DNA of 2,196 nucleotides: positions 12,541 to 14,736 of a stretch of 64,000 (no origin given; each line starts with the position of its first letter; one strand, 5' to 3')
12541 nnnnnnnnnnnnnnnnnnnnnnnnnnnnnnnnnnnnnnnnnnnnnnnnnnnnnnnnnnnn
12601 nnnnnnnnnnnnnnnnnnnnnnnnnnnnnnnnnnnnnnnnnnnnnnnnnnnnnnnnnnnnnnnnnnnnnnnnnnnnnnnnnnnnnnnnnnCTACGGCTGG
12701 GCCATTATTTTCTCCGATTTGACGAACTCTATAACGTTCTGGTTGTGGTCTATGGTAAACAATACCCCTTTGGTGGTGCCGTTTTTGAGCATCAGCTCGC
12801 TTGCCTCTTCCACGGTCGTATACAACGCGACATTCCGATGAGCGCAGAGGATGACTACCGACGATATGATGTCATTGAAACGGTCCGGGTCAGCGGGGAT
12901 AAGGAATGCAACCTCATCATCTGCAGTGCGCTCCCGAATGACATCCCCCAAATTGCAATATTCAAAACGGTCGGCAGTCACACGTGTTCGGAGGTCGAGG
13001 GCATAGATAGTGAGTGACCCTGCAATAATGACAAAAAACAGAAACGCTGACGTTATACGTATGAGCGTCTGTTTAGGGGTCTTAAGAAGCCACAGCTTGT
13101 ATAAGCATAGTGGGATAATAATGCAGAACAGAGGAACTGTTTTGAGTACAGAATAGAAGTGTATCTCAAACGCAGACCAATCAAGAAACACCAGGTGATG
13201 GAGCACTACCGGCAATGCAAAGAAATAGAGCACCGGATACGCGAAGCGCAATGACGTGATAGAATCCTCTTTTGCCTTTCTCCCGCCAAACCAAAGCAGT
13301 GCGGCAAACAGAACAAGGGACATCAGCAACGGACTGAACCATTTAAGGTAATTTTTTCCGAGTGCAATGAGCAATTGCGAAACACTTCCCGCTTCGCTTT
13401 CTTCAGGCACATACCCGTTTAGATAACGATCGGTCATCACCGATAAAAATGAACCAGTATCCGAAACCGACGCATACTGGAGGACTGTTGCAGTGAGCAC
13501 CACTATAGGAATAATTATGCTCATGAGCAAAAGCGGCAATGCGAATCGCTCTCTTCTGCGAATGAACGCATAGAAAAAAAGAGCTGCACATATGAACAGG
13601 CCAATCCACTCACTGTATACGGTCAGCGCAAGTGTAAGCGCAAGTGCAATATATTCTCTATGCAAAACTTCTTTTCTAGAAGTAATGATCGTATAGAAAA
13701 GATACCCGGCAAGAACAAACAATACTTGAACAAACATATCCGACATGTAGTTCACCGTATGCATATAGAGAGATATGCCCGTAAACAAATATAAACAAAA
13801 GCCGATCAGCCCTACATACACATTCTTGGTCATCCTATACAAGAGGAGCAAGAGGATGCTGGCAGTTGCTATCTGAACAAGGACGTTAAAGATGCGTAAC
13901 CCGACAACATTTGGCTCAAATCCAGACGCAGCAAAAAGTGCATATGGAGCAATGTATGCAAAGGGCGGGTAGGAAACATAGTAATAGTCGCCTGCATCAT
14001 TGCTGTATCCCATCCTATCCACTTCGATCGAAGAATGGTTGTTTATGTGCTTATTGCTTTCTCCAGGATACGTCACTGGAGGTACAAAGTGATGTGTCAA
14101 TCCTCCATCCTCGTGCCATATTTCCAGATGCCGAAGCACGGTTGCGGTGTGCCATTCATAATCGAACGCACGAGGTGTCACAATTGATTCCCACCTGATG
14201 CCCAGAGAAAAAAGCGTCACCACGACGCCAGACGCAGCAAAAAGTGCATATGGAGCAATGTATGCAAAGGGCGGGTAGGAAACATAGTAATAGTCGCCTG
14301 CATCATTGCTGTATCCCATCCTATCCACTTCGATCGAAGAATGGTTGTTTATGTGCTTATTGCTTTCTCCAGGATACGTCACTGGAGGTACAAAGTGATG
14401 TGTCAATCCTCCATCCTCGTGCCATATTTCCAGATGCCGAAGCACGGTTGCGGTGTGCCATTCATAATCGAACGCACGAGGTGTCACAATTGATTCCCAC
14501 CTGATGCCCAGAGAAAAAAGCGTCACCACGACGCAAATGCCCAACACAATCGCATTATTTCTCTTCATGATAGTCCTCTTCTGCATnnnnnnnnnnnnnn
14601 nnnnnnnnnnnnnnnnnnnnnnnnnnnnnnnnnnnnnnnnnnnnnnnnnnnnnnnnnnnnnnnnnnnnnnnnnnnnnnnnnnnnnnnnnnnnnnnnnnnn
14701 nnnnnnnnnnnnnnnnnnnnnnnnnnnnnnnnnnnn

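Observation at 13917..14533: Perfect 306-bp in-frame tandem duplication inside a GT-C membrane glycosyltransferase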

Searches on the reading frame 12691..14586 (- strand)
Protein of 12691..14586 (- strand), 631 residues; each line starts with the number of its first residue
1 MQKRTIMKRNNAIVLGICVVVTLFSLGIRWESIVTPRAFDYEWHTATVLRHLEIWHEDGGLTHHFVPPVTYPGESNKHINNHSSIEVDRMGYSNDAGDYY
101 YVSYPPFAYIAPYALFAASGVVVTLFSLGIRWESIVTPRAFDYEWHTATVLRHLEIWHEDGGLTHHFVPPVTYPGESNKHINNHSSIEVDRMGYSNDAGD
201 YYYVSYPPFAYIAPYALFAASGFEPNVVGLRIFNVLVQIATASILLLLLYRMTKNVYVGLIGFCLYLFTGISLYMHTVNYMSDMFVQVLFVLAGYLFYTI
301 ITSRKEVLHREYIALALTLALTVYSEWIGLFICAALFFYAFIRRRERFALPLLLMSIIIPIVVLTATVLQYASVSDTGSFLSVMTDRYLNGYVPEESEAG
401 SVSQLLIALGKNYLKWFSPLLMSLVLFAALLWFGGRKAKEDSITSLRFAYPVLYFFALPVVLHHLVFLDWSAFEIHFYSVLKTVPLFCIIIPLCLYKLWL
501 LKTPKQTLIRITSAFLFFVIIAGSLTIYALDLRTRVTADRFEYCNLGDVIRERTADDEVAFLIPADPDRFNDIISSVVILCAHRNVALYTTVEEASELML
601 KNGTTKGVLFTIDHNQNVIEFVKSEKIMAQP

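Call 6: search_protein_families(library=pfam, proteins=[window:12691-14586:-], max_evalue=0.1)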
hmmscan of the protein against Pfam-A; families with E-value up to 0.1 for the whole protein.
window:12691-14586:- (631 aa): 1 family
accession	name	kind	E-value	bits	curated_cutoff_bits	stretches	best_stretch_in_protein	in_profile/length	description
PF02366.24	PMT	-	0.0027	17.7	22.7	1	224-368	78-224/245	Dolichyl-phosphate-mannose-protein mannosyltransferase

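Call 7: search_protein_families(library=ncbifam, proteins=[window:12691-14586:-], max_evalue=0.1)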
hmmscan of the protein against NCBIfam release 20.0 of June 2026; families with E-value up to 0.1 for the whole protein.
window:12691-14586:- (631 aa): 0 families

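Call 8: find_homologous_proteins(query=window:12691-14586:-, max_evalue=0.00001)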
Query window:12691-14586:- (631 aa): 29 proteins with E <= 0.00001 among 8000 candidates.
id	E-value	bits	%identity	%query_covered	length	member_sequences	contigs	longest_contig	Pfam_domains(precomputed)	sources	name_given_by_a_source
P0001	0.0e+0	1154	100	81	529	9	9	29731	-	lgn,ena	-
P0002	3.2e-268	910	78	81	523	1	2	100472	PF02366.25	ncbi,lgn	-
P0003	2.4e-201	689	62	80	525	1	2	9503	-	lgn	-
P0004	6.6e-153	529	49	80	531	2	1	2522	-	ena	-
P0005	1.1e-144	502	48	80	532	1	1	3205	-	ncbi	-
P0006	3.7e-139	484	45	80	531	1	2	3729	-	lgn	-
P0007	7.2e-130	453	44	80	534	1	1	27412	PF02366.25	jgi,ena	-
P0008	2.9e-128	448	42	80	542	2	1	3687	PF02366.25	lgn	-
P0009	2.8e-126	441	52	64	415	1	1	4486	-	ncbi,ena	-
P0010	9.0e-74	268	31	79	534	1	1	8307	-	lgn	-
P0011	4.4e-59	219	32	79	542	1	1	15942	-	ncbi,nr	ncbi:MAG: hypothetical protein N3B11_05180 [Coriobacteriia bacterium]|nr:hypothetical protein [Corio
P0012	1.6e-57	214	30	81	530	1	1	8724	-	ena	-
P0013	1.7e-53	201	30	78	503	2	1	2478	-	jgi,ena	-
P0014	5.4e-51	192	30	79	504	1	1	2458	-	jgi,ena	-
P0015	1.5e-50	191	27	78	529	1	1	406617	-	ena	-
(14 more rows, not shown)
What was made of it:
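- All 29 homologs are 415-550 aa (call 8).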

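Call 10: find_encoding_contigs(protein=P0001, flank=10000, max_places=10)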
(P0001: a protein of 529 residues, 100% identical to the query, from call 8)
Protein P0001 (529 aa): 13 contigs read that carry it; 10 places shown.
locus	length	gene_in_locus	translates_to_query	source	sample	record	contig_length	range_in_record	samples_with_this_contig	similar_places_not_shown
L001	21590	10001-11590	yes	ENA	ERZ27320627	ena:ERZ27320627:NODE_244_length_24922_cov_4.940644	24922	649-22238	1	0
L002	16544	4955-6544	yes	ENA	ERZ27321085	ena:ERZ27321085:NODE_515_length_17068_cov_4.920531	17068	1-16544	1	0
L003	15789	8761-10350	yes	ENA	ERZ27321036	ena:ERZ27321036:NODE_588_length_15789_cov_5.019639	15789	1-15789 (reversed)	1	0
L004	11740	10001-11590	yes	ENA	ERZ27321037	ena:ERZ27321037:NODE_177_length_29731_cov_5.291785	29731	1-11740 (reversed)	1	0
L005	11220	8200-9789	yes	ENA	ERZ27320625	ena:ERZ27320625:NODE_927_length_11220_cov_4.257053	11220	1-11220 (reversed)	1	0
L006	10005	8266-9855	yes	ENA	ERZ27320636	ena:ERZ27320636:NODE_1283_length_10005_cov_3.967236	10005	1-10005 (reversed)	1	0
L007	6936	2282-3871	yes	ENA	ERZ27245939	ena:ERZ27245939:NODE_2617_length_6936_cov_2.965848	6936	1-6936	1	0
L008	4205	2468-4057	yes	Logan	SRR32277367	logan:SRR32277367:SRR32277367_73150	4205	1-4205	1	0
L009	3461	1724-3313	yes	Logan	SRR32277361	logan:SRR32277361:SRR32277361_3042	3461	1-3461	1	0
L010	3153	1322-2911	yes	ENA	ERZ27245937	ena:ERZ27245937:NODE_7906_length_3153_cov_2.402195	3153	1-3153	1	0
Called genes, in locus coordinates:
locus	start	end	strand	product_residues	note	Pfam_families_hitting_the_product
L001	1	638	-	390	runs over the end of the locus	PF00814:TsaD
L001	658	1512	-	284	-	PF01368:DHH (weak), PF02272:DHHA1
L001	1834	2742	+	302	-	PF00069:Pkinase, PF03109:ABC1 (weak)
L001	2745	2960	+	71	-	-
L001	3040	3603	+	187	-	PF01300:Sua5_yciO_yrdC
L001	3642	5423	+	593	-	PF00664:ABC_membrane, PF02463:SMC_N, PF00005:ABC_tran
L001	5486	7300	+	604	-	PF13522:GATase_6, PF13537:GATase_7, PF01380:SIS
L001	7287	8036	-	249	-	PF03372:Exo_endo_phos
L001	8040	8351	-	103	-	PF04138:GtrA_DPMS_TM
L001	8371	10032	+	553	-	PF01266:DAO (faint), PF01494:FAD_binding_3 (faint), PF12831:FAD_oxidored (faint), PF13450:NAD_binding_8, PF01593:Amino_oxidase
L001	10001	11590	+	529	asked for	-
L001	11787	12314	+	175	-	-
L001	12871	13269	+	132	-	PF09945:DUF2177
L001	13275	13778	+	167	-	-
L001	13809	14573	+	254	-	PF01988:VIT1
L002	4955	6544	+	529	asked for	-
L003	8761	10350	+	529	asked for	-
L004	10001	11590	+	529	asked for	-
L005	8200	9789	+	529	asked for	-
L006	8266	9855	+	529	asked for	-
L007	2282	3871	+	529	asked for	-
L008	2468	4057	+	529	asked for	-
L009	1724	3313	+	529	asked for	-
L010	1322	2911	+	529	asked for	-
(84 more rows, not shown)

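Call 11: find_encoding_contigs(protein=window:12691-14586:-, flank=10000, max_places=10)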
Protein window:12691-14586:- (631 aa): 9 contigs read that carry it; 4 places shown.
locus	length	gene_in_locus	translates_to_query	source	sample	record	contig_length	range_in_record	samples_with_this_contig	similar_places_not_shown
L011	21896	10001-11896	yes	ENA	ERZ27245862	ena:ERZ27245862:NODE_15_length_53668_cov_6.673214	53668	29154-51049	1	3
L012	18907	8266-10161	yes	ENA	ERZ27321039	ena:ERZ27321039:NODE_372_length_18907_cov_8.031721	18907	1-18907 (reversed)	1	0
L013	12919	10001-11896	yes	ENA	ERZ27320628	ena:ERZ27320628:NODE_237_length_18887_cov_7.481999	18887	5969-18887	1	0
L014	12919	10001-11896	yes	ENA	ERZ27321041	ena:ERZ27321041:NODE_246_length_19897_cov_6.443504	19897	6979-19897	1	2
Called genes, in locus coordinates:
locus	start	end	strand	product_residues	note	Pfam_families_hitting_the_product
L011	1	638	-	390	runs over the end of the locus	PF00814:TsaD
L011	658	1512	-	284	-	PF01368:DHH (weak), PF02272:DHHA1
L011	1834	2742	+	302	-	PF00069:Pkinase, PF03109:ABC1 (weak)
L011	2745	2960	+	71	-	-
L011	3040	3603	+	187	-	PF01300:Sua5_yciO_yrdC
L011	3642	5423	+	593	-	PF00664:ABC_membrane, PF02463:SMC_N, PF00005:ABC_tran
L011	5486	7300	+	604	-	PF13522:GATase_6, PF13537:GATase_7, PF01380:SIS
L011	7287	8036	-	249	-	PF03372:Exo_endo_phos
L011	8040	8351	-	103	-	PF04138:GtrA_DPMS_TM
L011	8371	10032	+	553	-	PF01266:DAO (faint), PF01494:FAD_binding_3 (faint), PF12831:FAD_oxidored (faint), PF13450:NAD_binding_8, PF01593:Amino_oxidase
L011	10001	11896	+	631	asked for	-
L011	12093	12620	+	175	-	-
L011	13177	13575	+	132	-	PF09945:DUF2177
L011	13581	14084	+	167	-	-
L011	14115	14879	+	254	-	PF01988:VIT1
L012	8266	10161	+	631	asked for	-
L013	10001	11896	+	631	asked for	-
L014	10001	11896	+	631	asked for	-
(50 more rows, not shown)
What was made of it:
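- All duplicated contigs come from one assembler (SPAdes-style NODE names) and from what looks like one project series (ERZ272459xx, ERZ27320xxx and ERZ27321xxx) (calls 10, 11).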

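Call 18: find_related_loci(query=A1, collection=genome_contigs, flank=6000)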
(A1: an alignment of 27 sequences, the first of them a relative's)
Query A1 (529 aa) in genome_contigs; peptide patterns used: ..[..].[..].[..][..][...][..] (x = any residue, [..] = any of these).
55 stretches matched a pattern; 50 encode a relative of the query (tblastn E <= 1e-3); 50 distinct loci.
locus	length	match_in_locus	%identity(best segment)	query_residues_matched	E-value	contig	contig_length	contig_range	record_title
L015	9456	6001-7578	79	2-527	0e+0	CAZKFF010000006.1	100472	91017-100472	MAG TPA_asm: uncultured Candidatus Saccharibacteria bacterium isolate SRP263527_co2_181 genome assembly, contig: NODE_11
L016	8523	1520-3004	29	7-517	5e-52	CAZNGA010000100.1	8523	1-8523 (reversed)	MAG TPA_asm: uncultured Chitinophagales bacterium isolate binchicken_co275_194 genome assembly, contig: NODE_13850_lengt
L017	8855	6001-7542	27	17-528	6e-50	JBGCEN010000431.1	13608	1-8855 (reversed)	MAG: Rhodothermales bacterium isolate SGMAG-46 contig431, whole genome shotgun sequence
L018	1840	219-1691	29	36-525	7e-51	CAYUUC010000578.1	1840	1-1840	MAG TPA_asm: uncultured Spirochaetia bacterium isolate binchicken_co8_163 genome assembly, contig: NODE_132156_length_18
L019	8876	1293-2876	28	8-522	9e-46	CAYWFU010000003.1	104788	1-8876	MAG TPA_asm: uncultured bacterium isolate binchicken_co232_183 genome assembly, contig: NODE_276_length_104788_cov_7.532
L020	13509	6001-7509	27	23-525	5e-45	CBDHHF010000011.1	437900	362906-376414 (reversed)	MAG: Rhodothermales bacterium isolate 0fb6ef2c-814e-496a-9ced-0506dc7cabad genome assembly, contig: contig_11, whole gen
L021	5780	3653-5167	28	3-516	7e-45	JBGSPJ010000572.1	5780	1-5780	MAG: Rhodothermales bacterium isolate JTS-AC300 k141_4371455, whole genome shotgun sequence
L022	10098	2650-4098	30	28-511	4e-43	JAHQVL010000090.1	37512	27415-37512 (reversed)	MAG: Rhodothermaceae bacterium isolate MAG.022 Bin022-P13591, whole genome shotgun sequence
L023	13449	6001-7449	26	25-513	2e-37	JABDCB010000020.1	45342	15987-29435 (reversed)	MAG: Bacteroidetes bacterium isolate BWOrgHeat_Nextera78_MAG6 3300020795.a:Ga0206962_1050, whole genome shotgun sequence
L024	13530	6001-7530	28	2-517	4e-42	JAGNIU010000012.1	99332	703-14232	MAG: Bacteroidia bacterium isolate Go_SlAct_bin_27 Go_SlAct_528_length_99332_cov_14.886286, whole genome shotgun sequenc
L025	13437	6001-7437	27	25-517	3e-34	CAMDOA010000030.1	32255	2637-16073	MAG: Chitinophaga pinensis isolate TrH-25oct19-14 genome assembly, contig: TrH-25oct19-C2384, whole genome shotgun seque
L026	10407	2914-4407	26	2-518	8e-34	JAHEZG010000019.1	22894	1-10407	MAG: Chitinophagaceae bacterium isolate nzgw146 NODE_1287_length_22895_cov_2.915035, whole genome shotgun sequence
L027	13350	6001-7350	26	15-459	2e-33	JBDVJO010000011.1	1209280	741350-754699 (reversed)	MAG: Crocinitomicaceae bacterium isolate LC.117.F.A3_168_5 LC_117_F_A3_168_5_000000000012, whole genome shotgun sequence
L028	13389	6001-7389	27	4-459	2e-32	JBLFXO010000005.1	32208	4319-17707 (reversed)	MAG: Arenicella sp. isolate 3300053784_89 Ga0535638_0000974, whole genome shotgun sequence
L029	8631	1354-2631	29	15-464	2e-32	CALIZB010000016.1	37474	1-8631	MAG: uncultured Bacteroidia bacterium isolate N1_Bin_MAXBIN__037_1 genome assembly, contig: c_000000069873, whole genome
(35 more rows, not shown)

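Call 22: search_solved_structures(query=A1, max_evalue=10)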
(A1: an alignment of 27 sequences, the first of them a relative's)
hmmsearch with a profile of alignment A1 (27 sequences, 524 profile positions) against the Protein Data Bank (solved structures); distinct sequences matched with E-value up to 10: 0.
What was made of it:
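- Closest known: GT-C superfamily glycosyltransferases of the STT3/PglB, ArnT and PMT type. Different: There is no sequence hit to any solved structure (call 22).
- Tried and rejected: Sequence search against solved structures: no hit (call 22).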

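Call 26: predict_structure(alignment_id=A1)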
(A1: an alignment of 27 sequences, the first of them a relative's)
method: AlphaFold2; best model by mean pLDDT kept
length: 529 residues; sequences in the alignment: 27
mean_pLDDT: 90.2   pTM: 0.91
mean pLDDT of the five models: 90.2, 89.0, 89.0, 88.9, 88.8
residues with pLDDT >= 90: 390; 70-90: 90; 50-70: 43; < 50: 6
segments of 3 or more residues with pLDDT < 50: 434-436
pLDDT, mean of each block of 10 residues (from residue 1): 64 96 96 91 92 96 95 94 65 93 94 97 97 98 97 95 97 93 98 97 88 98 97 98 96 98 96 92 80 70 92 96 93 61 79 98 89 84 98 90 87 96 91 61 94 97 76 89 93 96 95 75 93
secondary structure, 60 per line:
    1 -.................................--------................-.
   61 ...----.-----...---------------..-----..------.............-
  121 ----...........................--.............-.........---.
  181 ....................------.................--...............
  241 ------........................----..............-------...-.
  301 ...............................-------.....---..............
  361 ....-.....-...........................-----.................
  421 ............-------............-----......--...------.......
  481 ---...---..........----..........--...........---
elements in order: H2-34 H43-58 H60-63 H107-119 H125-151 H154-166 H168-176 H180-200 H207-223 H226-240 H247-270 H275-288 H300-331 H339-343 H347-364 H366-370 H372-398 H404-432 H440-451 E457-462 H474-480 E484-486 H490-499 E504-513 E516-526
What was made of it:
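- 14228..14533 (-): Repeat copy nearest the start of the gene. It encodes residues 19-120: the C-terminal half of TM1 plus the whole first extracytoplasmic loop (EL1). Secondary structure from call 26.
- On GT-C fold glycosyltransferase: AF2 model with pLDDT 90.2 and pTM 0.91 (call 26).
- Checked: Only the C-terminal half of TM1 (residues 19-34 of helix 2-34) is duplicated, together with all of EL1 (call 26).
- TM1 is helix 2-34, EL1 is 35 to about 122, and TM2 is helix 125-151 (call 26).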

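Call 29: fold_search(model_id=the predicted structure, library=pdb)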
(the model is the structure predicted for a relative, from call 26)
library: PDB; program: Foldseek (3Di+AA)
matches with E <= 10: 395; with E <= 0.001: 24
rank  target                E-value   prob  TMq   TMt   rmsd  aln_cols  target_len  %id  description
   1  8pn9_A                4.3e-08  1.00  0.60  0.50  11.3       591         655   11  Structure of human oligosaccharyltransferase OST-A complex bound to NGI-1 (released 2024-05-08)
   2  9n9j_I                3.2e-07  1.00  0.53  0.42  12.9       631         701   11  Structure of a GRP94 folding intermediate engaged with a CCDC134- and FKBP11-bound secretory translocon (released 2025-11-19)
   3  8b6l_I                3.6e-07  1.00  0.51  0.41  17.4       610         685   13  Subtomogram average of the human Sec61-TRAP-OSTA-translocon (released 2022-12-07)
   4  6s7o_A                8.9e-07  1.00  0.59  0.49  12.3       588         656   11  Cryo-EM structure of human oligosaccharyltransferase complex OST-A (released 2019-12-18)
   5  8age_A                1.9e-06  1.00  0.55  0.47  11.6       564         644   11  Structure of yeast oligosaccharylransferase complex with acceptor peptide bound (released 2022-12-07)
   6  6s7t_A                2.2e-06  1.00  0.55  0.43  10.2       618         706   12  Cryo-EM structure of human oligosaccharyltransferase complex OST-B (released 2019-12-18)
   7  6ftg_5                2.4e-06  1.00  0.56  0.47  12.9       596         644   11  Subtomogram average of OST-containing ribosome-translocon complexes from canine rough microsomal membranes (released 2018-03-21)
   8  6c26_A                4.2e-06  1.00  0.53  0.44  11.8       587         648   11  The Cryo-EM structure of a eukaryotic oligosaccharyl transferase complex (released 2018-01-31)
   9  8agb_A                4.5e-06  1.00  0.58  0.49   9.4       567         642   10  Structure of yeast oligosaccharylransferase complex with lipid-linked oligosaccharide bound (released 2022-12-07)
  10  7oci_F                4.7e-06  1.00  0.56  0.47  11.6       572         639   11  Cryo-EM structure of yeast Ost6p containing oligosaccharyltransferase complex (released 2022-02-16)
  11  6ezn_F                1.1e-05  1.00  0.46  0.39  13.8       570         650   11  Cryo-EM structure of the yeast oligosaccharyltransferase (OST) complex (released 2018-01-17)
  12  8agc_A                1.2e-05  1.00  0.52  0.41  17.7       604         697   12  Structure of yeast oligosaccharylransferase complex with lipid-linked oligosaccharide and non-acceptor peptide bound (released 2022-12-07)
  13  3rce_A                3.4e-05  1.00  0.50  0.40   9.6       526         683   12  Bacterial oligosaccharyltransferase PglB (released 2011-06-15)
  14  5f15                  5.4e-05  1.00  0.56  0.55  11.3       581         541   10  Crystal Structure of ArnT from Cupriavidus metallidurans bound to Undecaprenyl phosphate (released 2016-02-17)
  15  5ezm                  7.6e-05  1.00  0.52  0.51   9.5       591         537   10  Crystal Structure of ArnT from Cupriavidus metallidurans in the apo state (released 2016-02-17)
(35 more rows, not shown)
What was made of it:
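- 12691..14586 (-): GT-C-fold membrane glycosyltransferase gene carrying the duplication (631 aa). The ancestral form is 529 aa. AF2 model with pLDDT 90.2 and Foldseek hits to STT3, PglB, ArnT and PMT (calls 26, 29).
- On GT-C fold glycosyltransferase: The top 30 Foldseek PDB hits are all GT-C enzymes, with E from 4e-8 to 2e-2 and TM-score relative to the query up to 0.60 (call 29).
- Closest known: GT-C superfamily glycosyltransferases of the STT3/PglB, ArnT and PMT type. Same: Same predicted fold (Foldseek E down to 4e-8, TM-score relative to the query 0.5-0.6, call 29).
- Foldseek matches STT3A, Stt3, PglB, ArnT, DPY19, AftA and Pmt4 with E from 4e-8 to 5e-4 (call 29).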

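Call 43: predict_structure(alignment_id=A2)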
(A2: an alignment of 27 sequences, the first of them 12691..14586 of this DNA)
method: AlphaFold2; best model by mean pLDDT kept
length: 631 residues; sequences in the alignment: 27
mean_pLDDT: 82.8   pTM: 0.82
mean pLDDT of the five models: 82.8, 82.8, 82.0, 81.5, 80.8
residues with pLDDT >= 90: 383; 70-90: 106; 50-70: 63; < 50: 79
segments of 3 or more residues with pLDDT < 50: 1-12, 24-46, 58-93
pLDDT, mean of each block of 10 residues (from residue 1): 41 50 45 38 46 46 36 35 37 54 65 87 97 91 90 97 95 95 73 91 94 97 96 97 97 94 97 93 96 98 85 98 97 98 96 98 97 94 86 68 91 95 93 70 72 98 92 84 97 93 85 94 95 65 87 97 84 84 94 95 96 77 93 76
secondary structure, 60 per line:
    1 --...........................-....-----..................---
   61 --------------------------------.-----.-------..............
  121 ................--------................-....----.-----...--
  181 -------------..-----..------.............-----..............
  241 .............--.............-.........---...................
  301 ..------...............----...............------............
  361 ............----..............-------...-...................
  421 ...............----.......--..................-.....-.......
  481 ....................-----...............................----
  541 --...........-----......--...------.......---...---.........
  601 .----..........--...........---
elements in order: H3-29 H31-34 H40-57 H107-136 H145-160 H162-165 H209-221 H227-253 H256-268 H270-278 H282-302 H309-323 H328-342 H349-372 H377-390 H402-435 H440-446 H449-466 H468-472 H474-500 H506-536 H543-553 E559-564 H576-582 E586-588 H592-601 E606-615 E618-628
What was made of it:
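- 13922..14227 (-): Second repeat copy. It encodes residues 121-222 and joins onto native TM2. In the AF2 model of the 631-aa form, this copy and everything after it take the native fold (call 43).
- AF2 can place copy 2, with the hybrid helix standing in for TM1, in the native fold (call 43).
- Tried and rejected: AF2 of the 631-aa form (call 43): uninformative about function, because the alignment covers only one copy.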

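Call 44: search_protein_representatives(alignment_id=A1)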
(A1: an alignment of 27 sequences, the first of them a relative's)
Query: 27 sequences, 524 profile positions. Proteins with E-value up to 0.001 (for the whole library): 2187; up to 1e-10: 1457; up to 1e-30: 749. The best 150 are listed.
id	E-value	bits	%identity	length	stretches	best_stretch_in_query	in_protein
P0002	1.1e-188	644.6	-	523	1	7-522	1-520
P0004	4.1e-179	613.1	-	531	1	1-522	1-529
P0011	2.7e-175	600.5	-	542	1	11-520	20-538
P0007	2.8e-175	600.4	-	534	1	4-519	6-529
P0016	6.0e-171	586.1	-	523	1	11-523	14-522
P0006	1.4e-169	581.6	-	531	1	7-521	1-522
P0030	2.3e-168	577.6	-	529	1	11-522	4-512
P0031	1.2e-167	575.3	-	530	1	7-522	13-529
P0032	3.7e-166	570.3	-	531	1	7-522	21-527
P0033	2.5e-161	554.4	-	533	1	14-522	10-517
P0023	6.0e-159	546.5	-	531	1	4-521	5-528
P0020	2.2e-158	544.7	-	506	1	28-521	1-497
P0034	5.8e-157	540.0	-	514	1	9-520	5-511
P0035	6.1e-157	539.9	-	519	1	7-523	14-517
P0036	4.5e-155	533.7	-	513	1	8-517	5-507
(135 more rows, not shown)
